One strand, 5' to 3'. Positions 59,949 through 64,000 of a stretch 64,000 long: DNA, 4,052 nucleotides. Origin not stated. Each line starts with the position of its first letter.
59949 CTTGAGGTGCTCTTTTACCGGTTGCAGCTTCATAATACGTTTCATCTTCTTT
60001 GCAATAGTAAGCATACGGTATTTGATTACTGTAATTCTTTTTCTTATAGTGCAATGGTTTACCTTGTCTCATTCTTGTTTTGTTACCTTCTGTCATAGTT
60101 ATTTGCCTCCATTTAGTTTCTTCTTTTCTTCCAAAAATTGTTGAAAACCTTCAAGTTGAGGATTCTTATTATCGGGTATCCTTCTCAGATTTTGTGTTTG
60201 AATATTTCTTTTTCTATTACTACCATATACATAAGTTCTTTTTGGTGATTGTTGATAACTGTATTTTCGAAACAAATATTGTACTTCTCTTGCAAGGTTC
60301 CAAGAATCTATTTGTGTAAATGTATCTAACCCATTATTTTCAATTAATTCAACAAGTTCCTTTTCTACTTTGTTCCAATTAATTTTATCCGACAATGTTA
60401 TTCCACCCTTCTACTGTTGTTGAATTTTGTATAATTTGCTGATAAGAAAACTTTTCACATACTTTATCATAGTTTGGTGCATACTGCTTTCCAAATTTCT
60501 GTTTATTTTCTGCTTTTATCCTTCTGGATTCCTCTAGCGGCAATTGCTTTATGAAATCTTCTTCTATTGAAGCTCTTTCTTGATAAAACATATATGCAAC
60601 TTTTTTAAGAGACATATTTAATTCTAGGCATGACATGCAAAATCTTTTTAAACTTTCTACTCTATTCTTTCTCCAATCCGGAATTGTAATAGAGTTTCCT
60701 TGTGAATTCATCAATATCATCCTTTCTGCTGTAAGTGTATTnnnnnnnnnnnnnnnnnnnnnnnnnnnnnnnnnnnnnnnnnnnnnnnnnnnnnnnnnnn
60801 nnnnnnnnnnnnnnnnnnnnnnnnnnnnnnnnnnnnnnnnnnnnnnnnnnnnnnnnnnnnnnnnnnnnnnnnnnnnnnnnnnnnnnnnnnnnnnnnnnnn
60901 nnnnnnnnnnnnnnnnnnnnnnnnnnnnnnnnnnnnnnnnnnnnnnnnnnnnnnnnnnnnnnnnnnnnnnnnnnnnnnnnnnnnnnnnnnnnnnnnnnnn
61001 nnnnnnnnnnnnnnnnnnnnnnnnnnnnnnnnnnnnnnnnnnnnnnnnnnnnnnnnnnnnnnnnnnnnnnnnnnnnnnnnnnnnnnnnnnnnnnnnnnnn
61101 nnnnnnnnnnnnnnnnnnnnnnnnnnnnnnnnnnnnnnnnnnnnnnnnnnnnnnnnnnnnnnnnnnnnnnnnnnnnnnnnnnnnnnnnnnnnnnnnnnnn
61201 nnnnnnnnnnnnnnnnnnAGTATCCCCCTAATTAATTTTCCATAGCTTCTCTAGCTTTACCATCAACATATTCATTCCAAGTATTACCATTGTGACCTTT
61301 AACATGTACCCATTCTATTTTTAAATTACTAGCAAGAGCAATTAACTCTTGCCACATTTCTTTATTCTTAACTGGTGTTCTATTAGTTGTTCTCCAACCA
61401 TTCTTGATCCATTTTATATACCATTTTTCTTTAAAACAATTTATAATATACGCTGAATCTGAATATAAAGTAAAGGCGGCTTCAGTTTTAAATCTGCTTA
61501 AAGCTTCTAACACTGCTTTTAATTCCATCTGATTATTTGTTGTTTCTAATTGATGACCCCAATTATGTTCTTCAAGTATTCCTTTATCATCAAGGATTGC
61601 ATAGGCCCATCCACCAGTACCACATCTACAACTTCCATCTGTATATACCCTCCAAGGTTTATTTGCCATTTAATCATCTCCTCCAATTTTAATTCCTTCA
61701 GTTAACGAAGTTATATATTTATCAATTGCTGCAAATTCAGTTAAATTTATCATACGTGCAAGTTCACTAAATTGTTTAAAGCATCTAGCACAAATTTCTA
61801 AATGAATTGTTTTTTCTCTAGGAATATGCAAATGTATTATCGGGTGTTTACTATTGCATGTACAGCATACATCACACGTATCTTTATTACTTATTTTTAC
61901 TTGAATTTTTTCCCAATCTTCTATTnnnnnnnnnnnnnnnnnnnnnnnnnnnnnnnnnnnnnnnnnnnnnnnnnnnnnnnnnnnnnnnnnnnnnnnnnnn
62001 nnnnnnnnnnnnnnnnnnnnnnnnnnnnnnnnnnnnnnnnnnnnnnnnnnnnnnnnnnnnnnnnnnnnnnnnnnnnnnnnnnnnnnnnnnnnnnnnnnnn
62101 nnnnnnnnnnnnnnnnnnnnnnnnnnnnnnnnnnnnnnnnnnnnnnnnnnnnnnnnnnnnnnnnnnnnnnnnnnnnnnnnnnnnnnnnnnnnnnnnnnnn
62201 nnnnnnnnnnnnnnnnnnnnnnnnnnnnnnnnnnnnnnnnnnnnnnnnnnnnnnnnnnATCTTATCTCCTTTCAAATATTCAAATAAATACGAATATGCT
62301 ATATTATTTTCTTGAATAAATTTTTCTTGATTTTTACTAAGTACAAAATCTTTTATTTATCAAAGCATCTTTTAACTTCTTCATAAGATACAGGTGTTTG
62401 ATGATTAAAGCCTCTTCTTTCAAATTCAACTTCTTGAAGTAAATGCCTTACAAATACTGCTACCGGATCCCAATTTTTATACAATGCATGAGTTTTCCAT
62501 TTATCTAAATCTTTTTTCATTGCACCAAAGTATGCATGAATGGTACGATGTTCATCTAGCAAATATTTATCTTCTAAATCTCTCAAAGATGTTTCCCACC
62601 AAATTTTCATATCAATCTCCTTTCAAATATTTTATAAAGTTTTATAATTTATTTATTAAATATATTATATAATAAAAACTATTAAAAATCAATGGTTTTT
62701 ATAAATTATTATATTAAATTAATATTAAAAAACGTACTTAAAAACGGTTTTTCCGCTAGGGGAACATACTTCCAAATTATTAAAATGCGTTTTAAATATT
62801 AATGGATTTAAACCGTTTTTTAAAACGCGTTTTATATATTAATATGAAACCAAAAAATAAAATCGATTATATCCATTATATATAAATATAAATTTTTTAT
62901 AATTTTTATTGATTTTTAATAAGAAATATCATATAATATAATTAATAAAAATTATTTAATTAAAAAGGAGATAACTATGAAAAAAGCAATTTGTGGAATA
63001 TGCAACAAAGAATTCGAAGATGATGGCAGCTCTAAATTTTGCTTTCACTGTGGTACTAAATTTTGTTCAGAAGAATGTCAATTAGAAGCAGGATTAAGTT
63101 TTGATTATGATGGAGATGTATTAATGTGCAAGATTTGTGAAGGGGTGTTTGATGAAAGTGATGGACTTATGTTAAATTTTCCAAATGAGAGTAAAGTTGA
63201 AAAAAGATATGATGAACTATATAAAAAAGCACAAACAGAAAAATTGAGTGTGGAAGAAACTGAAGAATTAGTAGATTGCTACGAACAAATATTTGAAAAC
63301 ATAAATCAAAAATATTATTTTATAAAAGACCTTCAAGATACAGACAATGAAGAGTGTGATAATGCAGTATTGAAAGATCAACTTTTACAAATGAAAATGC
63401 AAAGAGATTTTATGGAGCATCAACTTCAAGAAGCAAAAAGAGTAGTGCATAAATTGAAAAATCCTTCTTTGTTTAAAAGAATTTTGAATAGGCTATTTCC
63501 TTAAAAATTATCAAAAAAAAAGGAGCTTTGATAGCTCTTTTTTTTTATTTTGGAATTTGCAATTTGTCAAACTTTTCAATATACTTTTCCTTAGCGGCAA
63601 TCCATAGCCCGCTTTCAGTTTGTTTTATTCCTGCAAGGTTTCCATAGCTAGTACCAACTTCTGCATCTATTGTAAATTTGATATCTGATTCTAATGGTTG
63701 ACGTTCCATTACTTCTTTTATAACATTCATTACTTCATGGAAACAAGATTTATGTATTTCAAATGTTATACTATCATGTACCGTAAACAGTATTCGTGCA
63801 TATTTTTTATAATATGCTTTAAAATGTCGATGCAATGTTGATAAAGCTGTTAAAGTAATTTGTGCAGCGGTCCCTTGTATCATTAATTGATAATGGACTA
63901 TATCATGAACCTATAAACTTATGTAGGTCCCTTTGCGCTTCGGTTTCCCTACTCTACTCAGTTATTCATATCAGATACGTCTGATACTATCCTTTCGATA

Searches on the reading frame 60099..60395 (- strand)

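Call 10: search_protein_families(library=pfam, proteins=[window:60099-60395:-], max_evalue=0.01)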
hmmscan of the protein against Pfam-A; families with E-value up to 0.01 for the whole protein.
window:60099-60395:- (98 aa): 1 family
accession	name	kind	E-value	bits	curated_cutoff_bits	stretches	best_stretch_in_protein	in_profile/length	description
PF14132.11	DUF4299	-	0.0049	17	31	1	23-95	119-190/301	Domain of unknown function (DUF4299)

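Call 11: search_protein_families(library=phrogs, proteins=[window:60099-60395:-], max_evalue=0.001)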
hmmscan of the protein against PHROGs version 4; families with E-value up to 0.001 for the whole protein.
window:60099-60395:- (98 aa): 0 families

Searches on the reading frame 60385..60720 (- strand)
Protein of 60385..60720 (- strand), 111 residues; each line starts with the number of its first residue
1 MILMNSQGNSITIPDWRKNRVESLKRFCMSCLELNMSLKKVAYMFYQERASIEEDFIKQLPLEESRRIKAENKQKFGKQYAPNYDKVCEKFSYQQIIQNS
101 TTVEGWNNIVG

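Call 10: search_protein_families(library=pfam, proteins=[window:60385-60720:-], max_evalue=0.01)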
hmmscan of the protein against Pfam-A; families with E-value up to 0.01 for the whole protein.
window:60385-60720:- (111 aa): 1 family
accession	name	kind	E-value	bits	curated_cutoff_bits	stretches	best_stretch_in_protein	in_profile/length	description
PF00611.28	FCH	-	0.0046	17.7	27.8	0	45-60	22-37/78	Fes/CIP4, and EFC/F-BAR homology domain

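Call 11: search_protein_families(library=phrogs, proteins=[window:60385-60720:-], max_evalue=0.001)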
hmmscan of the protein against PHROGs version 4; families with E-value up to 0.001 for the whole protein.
window:60385-60720:- (111 aa): 0 families

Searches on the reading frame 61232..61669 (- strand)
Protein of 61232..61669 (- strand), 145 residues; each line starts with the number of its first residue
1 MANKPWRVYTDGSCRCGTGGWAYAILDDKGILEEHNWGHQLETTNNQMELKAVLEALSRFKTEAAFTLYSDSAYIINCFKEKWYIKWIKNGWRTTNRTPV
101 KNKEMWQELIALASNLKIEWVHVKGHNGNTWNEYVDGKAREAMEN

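Call 10: search_protein_families(library=pfam, proteins=[window:61232-61669:-], max_evalue=0.01)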
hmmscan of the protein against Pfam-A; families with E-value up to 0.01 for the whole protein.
window:61232-61669:- (145 aa): 1 family
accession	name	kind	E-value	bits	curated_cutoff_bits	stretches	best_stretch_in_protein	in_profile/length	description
PF00075.30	RNase_H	-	3.9e-36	124.8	25.8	1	6-143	4-140/141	RNase H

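Call 11: search_protein_families(library=phrogs, proteins=[window:61232-61669:-], max_evalue=0.001)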
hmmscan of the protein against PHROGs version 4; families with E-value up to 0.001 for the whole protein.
window:61232-61669:- (145 aa): 3 families
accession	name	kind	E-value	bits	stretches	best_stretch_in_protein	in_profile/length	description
phrog_531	-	DNA, RNA and nucleotide metabolism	8.6e-48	164.1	1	4-145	74-226/285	Rnase H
phrog_3265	-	DNA, RNA and nucleotide metabolism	1.9e-17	64.3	1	41-142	84-191/496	ribonuclease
phrog_10653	-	DNA, RNA and nucleotide metabolism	0.00013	23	1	94-142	5-53/66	Rnase H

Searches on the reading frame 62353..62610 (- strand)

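Call 47: search_protein_families(library=pfam, proteins=[window:62353-62610:-], max_evalue=0.01)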
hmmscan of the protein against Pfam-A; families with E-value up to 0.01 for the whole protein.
window:62353-62610:- (85 aa): 1 family
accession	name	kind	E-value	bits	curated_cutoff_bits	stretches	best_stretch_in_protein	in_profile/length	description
PF03013.19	Pyr_excise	-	6.8e-06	26.8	23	1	1-74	1-79/81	Pyrimidine dimer DNA glycosylase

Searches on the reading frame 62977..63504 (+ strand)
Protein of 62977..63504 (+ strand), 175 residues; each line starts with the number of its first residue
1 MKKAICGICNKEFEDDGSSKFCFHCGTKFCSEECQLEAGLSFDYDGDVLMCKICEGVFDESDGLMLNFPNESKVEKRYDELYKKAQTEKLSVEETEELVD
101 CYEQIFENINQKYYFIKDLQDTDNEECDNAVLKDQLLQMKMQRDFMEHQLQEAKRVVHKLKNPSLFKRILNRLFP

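Call 20: search_protein_families(library=phrogs, proteins=[window:62977-63504:+], max_evalue=0.00001)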
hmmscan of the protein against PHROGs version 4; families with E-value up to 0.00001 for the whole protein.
window:62977-63504:+ (175 aa): 0 families

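Call 47: search_protein_families(library=pfam, proteins=[window:62977-63504:+], max_evalue=0.01)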
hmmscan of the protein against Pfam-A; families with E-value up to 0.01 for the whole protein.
window:62977-63504:+ (175 aa): 1 family
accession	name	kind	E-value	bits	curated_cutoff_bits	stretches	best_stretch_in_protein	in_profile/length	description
PF01363.27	FYVE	-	0.0026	18.3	27.8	1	5-55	10-62/67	FYVE zinc finger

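Call 85: find_encoding_contigs(protein=window:62977-63504:+, flank=10000, max_places=4)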
Protein window:62977-63504:+ (175 aa): 3 contigs read that carry it; 3 places shown.
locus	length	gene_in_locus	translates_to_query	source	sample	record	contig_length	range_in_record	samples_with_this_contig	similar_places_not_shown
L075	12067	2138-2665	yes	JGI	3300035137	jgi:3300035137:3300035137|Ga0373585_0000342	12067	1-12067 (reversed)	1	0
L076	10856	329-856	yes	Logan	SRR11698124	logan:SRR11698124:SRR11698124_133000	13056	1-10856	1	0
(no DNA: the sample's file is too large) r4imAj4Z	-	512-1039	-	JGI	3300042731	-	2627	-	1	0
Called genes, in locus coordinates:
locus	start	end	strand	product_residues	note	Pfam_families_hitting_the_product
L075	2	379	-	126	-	?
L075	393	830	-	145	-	PF00075:RNase_H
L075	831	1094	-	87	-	-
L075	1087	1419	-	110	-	-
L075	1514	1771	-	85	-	PF03013:Pyr_excise (weak)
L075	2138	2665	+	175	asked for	-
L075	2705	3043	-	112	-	PF00476:DNA_pol_A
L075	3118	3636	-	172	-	PF13392:HNH_3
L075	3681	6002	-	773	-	PF03167:UDG, PF01612:DNA_pol_A_exo1, PF00476:DNA_pol_A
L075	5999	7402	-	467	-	PF13522:GATase_6, PF13537:GATase_7, PF06508:QueC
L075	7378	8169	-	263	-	-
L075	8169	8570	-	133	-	PF18909:dGTP_diPhyd_N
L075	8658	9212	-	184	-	-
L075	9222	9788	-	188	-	PF01227:GTP_cyclohydroI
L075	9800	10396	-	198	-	PF04055:Radical_SAM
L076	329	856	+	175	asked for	-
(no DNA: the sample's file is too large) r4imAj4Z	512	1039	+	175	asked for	-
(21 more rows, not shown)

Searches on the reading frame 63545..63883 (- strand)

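Call 47: search_protein_families(library=pfam, proteins=[window:63545-63883:-], max_evalue=0.01)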
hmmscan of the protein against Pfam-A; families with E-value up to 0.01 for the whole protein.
window:63545-63883:- (112 aa): 1 family
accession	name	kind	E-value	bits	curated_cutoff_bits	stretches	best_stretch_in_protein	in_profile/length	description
PF00476.26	DNA_pol_A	-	2.6e-13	50.1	34.3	1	1-81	300-380/381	DNA polymerase family A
